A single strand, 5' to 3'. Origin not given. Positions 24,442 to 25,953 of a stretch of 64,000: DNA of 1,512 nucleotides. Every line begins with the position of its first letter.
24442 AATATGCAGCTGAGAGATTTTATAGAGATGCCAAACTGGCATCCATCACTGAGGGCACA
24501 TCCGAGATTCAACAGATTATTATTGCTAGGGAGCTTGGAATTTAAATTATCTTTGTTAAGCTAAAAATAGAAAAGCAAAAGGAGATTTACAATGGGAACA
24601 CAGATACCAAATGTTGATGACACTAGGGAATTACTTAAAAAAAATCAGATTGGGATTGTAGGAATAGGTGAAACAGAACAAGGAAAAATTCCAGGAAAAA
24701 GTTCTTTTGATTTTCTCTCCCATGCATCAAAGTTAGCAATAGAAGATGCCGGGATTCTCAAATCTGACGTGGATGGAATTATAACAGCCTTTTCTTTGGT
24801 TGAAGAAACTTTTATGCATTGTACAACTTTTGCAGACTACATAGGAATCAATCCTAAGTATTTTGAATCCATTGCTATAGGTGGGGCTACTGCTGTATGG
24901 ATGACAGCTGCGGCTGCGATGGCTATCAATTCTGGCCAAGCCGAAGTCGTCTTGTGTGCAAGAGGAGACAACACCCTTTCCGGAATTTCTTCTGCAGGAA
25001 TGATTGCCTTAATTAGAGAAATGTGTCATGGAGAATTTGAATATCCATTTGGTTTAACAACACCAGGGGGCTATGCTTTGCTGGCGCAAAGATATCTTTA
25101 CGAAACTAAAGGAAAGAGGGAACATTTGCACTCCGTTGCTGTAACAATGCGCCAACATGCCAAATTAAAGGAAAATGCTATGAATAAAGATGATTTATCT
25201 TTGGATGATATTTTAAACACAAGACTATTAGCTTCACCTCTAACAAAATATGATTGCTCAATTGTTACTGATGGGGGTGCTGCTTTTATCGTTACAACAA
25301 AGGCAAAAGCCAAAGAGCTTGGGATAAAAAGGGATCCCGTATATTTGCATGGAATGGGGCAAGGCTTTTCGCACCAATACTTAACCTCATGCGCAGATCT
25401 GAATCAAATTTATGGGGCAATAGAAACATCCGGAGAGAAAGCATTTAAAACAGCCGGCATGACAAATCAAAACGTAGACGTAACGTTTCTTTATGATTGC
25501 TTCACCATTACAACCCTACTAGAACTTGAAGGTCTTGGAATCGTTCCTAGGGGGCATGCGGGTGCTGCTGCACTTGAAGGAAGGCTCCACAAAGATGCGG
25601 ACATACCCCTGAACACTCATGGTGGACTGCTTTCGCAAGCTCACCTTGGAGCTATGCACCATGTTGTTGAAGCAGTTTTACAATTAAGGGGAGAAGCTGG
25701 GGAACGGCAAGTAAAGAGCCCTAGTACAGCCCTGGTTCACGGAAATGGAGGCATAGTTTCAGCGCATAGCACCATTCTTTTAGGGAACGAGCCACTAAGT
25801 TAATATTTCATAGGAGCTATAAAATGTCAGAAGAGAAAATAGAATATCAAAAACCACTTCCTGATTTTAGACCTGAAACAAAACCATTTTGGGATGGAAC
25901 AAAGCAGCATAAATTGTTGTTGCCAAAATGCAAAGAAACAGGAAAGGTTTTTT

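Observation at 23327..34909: Candidate uncharacterised CoA-dependent side-chain cleavage module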

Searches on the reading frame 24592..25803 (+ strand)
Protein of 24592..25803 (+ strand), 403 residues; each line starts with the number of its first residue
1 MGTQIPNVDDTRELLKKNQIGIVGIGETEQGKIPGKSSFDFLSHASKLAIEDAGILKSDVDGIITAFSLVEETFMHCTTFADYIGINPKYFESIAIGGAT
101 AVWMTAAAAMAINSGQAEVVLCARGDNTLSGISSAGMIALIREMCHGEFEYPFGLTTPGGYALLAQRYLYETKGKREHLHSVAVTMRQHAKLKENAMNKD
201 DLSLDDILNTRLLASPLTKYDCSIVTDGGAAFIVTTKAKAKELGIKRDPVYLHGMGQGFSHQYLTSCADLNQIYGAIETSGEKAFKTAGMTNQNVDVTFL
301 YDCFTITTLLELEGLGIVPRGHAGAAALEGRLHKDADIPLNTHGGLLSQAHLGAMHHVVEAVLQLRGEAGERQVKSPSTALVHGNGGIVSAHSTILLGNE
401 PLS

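Call 3: search_protein_families(library=pfam, proteins=[window:24592-25803:+], max_evalue=0.01)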
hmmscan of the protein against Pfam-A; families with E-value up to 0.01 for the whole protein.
window:24592-25803:+ (403 aa): 2 families
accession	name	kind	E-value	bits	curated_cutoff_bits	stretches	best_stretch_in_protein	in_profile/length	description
PF22691.2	Thiolase_C_1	-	3.1e-46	157.1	28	1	256-399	1-144/144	Thiolase C-terminal domain-like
PF00108.29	Thiolase_N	-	2.1e-05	24.5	26.4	1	29-237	14-259/260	Thiolase, N-terminal domain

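Call 5: search_protein_families(library=ncbifam, proteins=[window:24592-25803:+], max_evalue=0.001)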
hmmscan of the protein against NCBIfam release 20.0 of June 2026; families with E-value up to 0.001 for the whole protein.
window:24592-25803:+ (403 aa): 25 families
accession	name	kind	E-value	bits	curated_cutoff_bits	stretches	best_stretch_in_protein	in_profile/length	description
NF004811.0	PRK06158.1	subfamily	3.4e-96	322.6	421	1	17-400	7-381/384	acetyl-CoA acetyltransferase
NF005892.0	PRK07855.1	subfamily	2.1e-68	231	469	1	17-398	5-388/390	lipid-transfer protein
NF004720.0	PRK06064.1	subfamily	8.2e-68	228.9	420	1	19-390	3-378/389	thiolase domain-containing protein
NF006010.0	PRK08142.1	subfamily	1.4e-65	221.6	462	1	18-398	5-386/388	thiolase domain-containing protein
NF053570.1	AcCoTHIOL_METTL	equivalog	1e-56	192.5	600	1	19-391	3-375/385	acetyl-CoA acetyltransferase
NF004810.0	PRK06157.1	equivalog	7.8e-48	163.6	403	1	17-389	6-385/400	acetyl-CoA acetyltransferase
NF009228.0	PRK12578.1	subfamily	1.7e-45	155.3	485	1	18-388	3-376/387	thiolase domain-containing protein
NF006180.0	PRK08313.1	subfamily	2.7e-38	131.8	514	1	17-401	3-386/389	thiolase domain-containing protein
NF005704.0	PRK07516.1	subfamily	1.6e-37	129.4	412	1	18-391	2-379/389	thiolase domain-containing protein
NF006102.0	PRK08256.1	subfamily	3.8e-37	128.3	436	1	17-391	2-384/394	lipid-transfer protein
NF004982.0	PRK06365.1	equivalog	1.5e-36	126.4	695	2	22-258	20-256/430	thiolase domain-containing protein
NF004715.0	PRK06059.1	equivalog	7.4e-36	124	424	1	18-396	4-396/399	lipid-transfer protein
NF004721.0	PRK06065.1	equivalog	2.2e-35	122.3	455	1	13-398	5-392/393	thiolase domain-containing protein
NF053628.1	BnzsclthlBbsBGT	equivalog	1.7e-34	119.3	750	1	19-391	6-374/389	benzoylsuccinyl-CoA thiolase subunit BbsB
NF004722.0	PRK06066.1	equivalog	4.7e-28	98.2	516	1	17-391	3-376/385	thiolase domain-containing protein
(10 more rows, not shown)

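Call 22: search_solved_structures(query=window:24592-25803:+, max_evalue=0.00001, show_alignments=3)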
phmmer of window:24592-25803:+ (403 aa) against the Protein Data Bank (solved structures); distinct sequences matched with E-value up to 0.00001: 19.
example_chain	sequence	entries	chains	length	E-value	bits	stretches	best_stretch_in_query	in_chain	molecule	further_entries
4u4e_A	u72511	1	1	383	1.4e-67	231.6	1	19-399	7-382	Thiolase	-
6ok1_A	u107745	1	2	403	6e-47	163.7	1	21-388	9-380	Lipid-transfer protein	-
9myr_A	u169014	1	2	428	1.3e-41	146.1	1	37-397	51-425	Nonspecific lipid-transfer protein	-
7yvy_A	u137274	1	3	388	4.3e-40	141.1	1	22-390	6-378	Acetyl-CoA acetyltransferase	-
6esq_A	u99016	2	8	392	1.2e-36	129.7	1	19-392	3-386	acetoacetyl-CoA thiolase | Acetyl-CoA acetyltransferase thiolase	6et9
5ab4_A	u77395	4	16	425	3.9e-31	111.6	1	19-397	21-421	SCP2-THIOLASE LIKE PROTEIN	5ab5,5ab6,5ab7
4yzo_A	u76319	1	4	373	4.3e-29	104.9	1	21-401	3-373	Putative acyl-CoA acyltransferase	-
7pxp_C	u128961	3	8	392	8.8e-28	100.6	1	20-391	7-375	Benzoylsuccinyl-CoA thiolase subunit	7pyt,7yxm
6hsj_A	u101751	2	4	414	2.3e-23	86.1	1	17-386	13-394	SCP2-thiolase (type-1)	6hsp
6hrv_A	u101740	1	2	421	2.5e-23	86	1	17-386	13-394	SCP2-thiolase (type-1)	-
4bi9_A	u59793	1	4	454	3.5e-19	72.3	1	208-380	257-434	3-KETOACYL-COA THIOLASE, PUTATIVE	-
4bia_A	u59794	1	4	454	6.5e-18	68.1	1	208-380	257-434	3-KETOACYL-COA THIOLASE, PUTATIVE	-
9skm_I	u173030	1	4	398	2e-17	66.5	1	44-400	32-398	2,4-diacetylphloroglucinol biosynthesis protein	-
9skh_I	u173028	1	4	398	3e-17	65.9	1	44-400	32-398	2,4-diacetylphloroglucinol biosynthesis protein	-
5m3k_C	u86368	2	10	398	1.9e-16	63.3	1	78-399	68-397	2,4-diacetylphloroglucinol biosynthesis protein PhlC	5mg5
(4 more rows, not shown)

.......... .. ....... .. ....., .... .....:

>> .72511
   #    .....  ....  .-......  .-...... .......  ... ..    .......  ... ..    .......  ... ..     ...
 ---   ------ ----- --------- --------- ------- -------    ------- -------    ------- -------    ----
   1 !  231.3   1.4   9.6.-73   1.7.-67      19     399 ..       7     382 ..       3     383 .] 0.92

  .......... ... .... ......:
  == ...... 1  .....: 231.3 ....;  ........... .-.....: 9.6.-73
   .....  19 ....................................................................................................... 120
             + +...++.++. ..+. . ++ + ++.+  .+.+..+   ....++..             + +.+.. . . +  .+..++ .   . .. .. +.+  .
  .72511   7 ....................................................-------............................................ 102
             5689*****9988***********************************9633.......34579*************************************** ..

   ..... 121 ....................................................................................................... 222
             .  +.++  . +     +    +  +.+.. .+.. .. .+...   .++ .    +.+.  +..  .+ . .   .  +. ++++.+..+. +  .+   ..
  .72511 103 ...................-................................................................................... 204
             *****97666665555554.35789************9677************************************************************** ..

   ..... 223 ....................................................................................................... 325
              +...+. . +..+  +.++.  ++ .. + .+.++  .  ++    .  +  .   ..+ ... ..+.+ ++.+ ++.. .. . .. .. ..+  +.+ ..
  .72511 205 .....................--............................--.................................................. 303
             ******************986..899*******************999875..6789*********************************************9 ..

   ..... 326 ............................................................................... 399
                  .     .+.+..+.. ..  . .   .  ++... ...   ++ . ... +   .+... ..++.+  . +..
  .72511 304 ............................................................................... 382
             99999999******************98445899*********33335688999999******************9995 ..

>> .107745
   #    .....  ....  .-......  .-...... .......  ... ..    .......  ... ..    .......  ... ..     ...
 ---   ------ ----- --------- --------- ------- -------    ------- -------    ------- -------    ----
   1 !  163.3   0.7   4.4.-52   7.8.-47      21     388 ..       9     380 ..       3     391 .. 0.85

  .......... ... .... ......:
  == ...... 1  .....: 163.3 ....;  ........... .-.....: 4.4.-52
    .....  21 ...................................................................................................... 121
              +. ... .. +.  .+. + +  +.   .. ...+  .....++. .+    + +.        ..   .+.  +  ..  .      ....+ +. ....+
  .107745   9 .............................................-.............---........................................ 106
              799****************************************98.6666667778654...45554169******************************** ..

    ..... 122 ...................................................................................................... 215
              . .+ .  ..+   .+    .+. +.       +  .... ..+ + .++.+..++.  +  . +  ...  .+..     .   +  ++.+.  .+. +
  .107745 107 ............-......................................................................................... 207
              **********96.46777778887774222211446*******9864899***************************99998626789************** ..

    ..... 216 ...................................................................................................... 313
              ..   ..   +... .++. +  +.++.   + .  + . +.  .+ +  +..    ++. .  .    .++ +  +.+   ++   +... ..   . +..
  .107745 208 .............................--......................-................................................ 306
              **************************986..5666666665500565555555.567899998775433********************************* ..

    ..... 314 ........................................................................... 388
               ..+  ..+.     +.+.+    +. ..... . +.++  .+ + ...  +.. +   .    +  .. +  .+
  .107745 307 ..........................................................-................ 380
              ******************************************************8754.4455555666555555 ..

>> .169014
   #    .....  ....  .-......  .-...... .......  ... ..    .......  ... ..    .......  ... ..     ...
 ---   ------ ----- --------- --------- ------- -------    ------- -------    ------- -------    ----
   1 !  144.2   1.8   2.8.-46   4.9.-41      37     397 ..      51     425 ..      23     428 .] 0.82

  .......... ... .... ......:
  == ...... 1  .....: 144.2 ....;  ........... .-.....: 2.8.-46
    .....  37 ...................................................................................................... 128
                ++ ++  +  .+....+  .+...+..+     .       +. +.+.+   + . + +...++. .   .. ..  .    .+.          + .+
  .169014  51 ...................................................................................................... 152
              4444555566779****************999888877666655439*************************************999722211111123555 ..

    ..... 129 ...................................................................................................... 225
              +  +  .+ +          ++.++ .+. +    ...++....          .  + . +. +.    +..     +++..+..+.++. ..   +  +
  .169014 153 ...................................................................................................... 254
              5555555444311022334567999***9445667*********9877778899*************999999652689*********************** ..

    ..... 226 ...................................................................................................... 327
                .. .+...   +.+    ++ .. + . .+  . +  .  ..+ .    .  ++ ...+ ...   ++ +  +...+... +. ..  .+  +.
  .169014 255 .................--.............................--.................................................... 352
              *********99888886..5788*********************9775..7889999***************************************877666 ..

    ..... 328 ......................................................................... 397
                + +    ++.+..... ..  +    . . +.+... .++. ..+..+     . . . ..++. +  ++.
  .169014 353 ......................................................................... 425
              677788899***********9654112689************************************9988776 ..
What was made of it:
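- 24592..25803 (+): T1: Cys-less SCP2-thiolase-like protein, predicted retro-aldolase of the Sal/SLP type (IGGATA in place of ACxSG; YDCF motif). calls 3, 22 (aligned to 4u4e, Ltp2 6ok1 and 9myr, which carries YDCY), 51, 58
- On Sal/SLP-type thiolase-like retro-aldolases: It aligns with GGASS of 9myr and GGGAA of Ltp2 (call 22).
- Closest known: igr operon of Mycobacterium tuberculosis. Different: T1 has YDCF, with His at the Y344 position (call 22).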

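Call 49: find_homologous_proteins(query=window:24592-25803:+)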
Query window:24592-25803:+ (403 aa): 4500 proteins with E <= 0.001 among 8000 candidates; the best 120 are listed.
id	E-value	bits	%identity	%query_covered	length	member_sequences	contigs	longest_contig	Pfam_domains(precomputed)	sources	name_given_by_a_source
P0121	2.4e-242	822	89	100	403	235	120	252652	PF22691.3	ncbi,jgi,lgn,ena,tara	tara:strand:- start:175 stop:1386 length:1212 start_codon:yes stop_codon:yes gene_type:complete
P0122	6.5e-240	814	88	100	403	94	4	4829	PF00108.30,PF22691.3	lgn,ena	-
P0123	9.9e-206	701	94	81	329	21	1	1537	PF22691.3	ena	-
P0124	3.4e-203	693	75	100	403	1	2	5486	PF00108.30,PF22691.3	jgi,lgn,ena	-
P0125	5.8e-203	692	75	100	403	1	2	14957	PF00108.30,PF22691.3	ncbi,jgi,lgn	ncbi:MAG: thiolase family protein [Thermoplasmatales archaeon]|jgi:acetyl-CoA acetyltransferase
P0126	1.5e-201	687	74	100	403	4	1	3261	PF00108.30,PF22691.3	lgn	-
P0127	7.8e-201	685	74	100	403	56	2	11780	PF00108.30,PF22691.3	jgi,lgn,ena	jgi:acetyl-CoA acetyltransferase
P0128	2.2e-199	680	73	100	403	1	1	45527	PF00108.30,PF22691.3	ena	-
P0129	4.1e-199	679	73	100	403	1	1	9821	PF00108.30,PF22691.3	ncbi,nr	ncbi:MAG: thiolase family protein [Candidatus Dadabacteria bacterium]|nr:thiolase family protein [Ca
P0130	4.5e-199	679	73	100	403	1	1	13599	PF00108.30,PF22691.3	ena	-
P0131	4.5e-199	679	73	100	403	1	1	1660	PF00108.30,PF22691.3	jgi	-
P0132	4.7e-199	679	73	100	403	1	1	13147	PF00108.30,PF22691.3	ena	-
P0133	6.3e-199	679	73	100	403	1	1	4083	PF00108.30,PF22691.3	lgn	-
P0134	6.5e-199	679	73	100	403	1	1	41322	PF00108.30,PF22691.3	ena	-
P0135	6.8e-199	679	73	100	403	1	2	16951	PF00108.30,PF22691.3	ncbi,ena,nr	ncbi:MAG: thiolase family protein [Candidatus Dadabacteria bacterium]|nr:thiolase family protein [Ca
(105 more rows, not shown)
